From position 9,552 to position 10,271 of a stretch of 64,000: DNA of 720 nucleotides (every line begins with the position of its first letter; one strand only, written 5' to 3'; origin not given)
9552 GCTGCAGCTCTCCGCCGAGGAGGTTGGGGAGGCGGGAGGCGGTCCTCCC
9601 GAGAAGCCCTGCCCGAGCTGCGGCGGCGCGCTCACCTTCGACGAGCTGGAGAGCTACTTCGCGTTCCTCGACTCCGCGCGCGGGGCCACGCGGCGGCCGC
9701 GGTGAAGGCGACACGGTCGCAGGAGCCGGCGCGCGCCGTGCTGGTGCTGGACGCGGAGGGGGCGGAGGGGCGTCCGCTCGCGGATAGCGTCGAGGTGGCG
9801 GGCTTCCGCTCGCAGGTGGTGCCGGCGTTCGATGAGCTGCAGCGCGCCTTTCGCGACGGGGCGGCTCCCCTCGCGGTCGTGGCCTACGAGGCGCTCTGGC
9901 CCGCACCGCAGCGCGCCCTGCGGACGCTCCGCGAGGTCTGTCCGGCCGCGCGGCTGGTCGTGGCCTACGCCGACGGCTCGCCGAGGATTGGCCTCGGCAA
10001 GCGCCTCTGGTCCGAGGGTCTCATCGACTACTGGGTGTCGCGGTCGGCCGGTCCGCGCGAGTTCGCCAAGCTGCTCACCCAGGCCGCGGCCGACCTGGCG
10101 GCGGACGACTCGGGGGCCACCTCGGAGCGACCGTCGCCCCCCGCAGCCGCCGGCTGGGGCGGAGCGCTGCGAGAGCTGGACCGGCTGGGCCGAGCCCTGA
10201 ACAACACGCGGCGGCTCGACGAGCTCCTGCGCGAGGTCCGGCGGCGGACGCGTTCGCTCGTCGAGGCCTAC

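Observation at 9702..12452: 916-aa protein combining two putative c-di-GMP receptor sites with a partner-switching kinase module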

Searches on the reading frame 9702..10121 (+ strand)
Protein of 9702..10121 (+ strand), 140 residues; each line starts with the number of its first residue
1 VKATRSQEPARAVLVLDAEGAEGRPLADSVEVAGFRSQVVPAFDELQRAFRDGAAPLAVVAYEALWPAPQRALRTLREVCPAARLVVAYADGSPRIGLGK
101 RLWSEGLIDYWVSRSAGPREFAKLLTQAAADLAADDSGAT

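Call 47: search_solved_structures(query=A6, max_evalue=10, show_alignments=2)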
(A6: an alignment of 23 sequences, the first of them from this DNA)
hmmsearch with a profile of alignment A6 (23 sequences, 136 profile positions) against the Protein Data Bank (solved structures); distinct sequences matched with E-value up to 10: 20.
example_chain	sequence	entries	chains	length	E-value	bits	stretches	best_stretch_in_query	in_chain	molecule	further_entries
2l69_A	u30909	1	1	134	4.5e-06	29.8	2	7-92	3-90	Rossmann 2x3 fold protein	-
1zy2_A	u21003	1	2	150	0.062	16.4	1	8-93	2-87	transcriptional regulator NtrC1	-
5tqj_A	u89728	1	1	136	0.15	15.2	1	5-50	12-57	Response regulator receiver protein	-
3a0u_A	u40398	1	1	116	0.17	15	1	7-94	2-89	Response regulator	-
4l4u_A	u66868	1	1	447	0.24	14.5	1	7-91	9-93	Transcriptional regulator (NtrC family)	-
3a0r_B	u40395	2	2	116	0.3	14.2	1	7-92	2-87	Response regulator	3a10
2d00_A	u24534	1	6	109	0.39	13.9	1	29-73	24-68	V-type ATP synthase subunit F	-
3w3a_H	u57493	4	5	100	0.41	13.8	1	29-73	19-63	V-type ATP synthase subunit F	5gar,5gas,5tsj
1ny5_A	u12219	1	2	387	0.45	13.7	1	8-92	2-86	transcriptional regulator (NtrC family)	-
3a5c_H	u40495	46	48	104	0.45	13.7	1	29-73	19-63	V-type ATP synthase subunit F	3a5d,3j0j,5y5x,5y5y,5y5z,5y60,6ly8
1zit_A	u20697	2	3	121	0.5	13.5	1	7-84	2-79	transcriptional regulator (NtrC family)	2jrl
1yio_A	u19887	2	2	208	0.61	13.2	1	5-55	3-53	response regulatory protein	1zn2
1ys6_A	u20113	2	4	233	0.64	13.1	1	5-109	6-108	Transcriptional regulatory protein prrA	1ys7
1dc7_A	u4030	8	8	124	1.1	12.4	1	8-84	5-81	NITROGEN REGULATION PROTEIN | NITROGEN REGULATION PROTEIN NR(I) | NTRC RECEIVER DOMAIN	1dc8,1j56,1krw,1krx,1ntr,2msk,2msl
4pok_A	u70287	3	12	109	1.2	12.3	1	28-70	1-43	Thioredoxin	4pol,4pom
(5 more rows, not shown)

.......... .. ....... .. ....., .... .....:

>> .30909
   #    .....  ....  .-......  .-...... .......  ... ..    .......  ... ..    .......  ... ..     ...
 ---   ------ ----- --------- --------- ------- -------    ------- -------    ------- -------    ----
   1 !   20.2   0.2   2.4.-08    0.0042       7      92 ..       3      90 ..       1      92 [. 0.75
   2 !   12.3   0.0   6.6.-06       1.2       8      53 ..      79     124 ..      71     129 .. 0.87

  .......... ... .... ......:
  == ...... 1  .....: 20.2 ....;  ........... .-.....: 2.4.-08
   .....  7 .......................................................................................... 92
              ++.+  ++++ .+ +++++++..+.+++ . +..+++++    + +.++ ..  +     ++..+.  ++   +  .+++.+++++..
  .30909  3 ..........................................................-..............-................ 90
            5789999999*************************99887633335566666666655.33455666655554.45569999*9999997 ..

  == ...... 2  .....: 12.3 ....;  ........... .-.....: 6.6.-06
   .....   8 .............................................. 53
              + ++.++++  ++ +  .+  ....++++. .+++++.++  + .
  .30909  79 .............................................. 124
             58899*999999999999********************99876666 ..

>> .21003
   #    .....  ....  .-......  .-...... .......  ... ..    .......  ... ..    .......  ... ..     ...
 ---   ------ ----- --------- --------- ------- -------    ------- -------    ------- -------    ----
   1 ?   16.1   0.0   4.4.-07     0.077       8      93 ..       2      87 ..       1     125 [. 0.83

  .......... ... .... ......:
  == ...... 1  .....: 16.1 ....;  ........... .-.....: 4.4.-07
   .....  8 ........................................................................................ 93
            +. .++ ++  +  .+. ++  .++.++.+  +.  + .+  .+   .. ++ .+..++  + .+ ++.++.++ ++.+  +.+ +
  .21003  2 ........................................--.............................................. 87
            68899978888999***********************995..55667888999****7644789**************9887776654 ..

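Call 48: search_protein_families(library=pfam, alignment_id=A6, max_evalue=1)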
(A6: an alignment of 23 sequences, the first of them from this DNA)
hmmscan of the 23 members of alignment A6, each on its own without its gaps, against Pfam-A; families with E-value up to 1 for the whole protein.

A. member 1, seq(140 aa): 0 families

B. families by the number of members that match (of 23 scanned): 10 families
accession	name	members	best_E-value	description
PF17147.9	PFOR_II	4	0.0063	Pyruvate:ferredoxin oxidoreductase core domain II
PF20161.5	VpsR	4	0.01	VpsR domain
PF12827.12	Peroxin-22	1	0.0015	Peroxisomal biogenesis protein family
PF15276.11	PP1_bind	1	0.0093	Protein phosphatase 1 binding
PF00072.30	Response_reg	1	0.045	Response regulator receiver domain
PF11198.13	DUF2857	1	0.066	Protein of unknown function (DUF2857)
PF14899.11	DUF4492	1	0.17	Domain of unknown function (DUF4492)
PF14449.11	PT-TG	1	0.19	Pre-toxin TG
PF19742.4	DUF6231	1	0.2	Family of unknown function (DUF6231)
PF09720.15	Unstab_antitox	1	0.29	Putative addiction module component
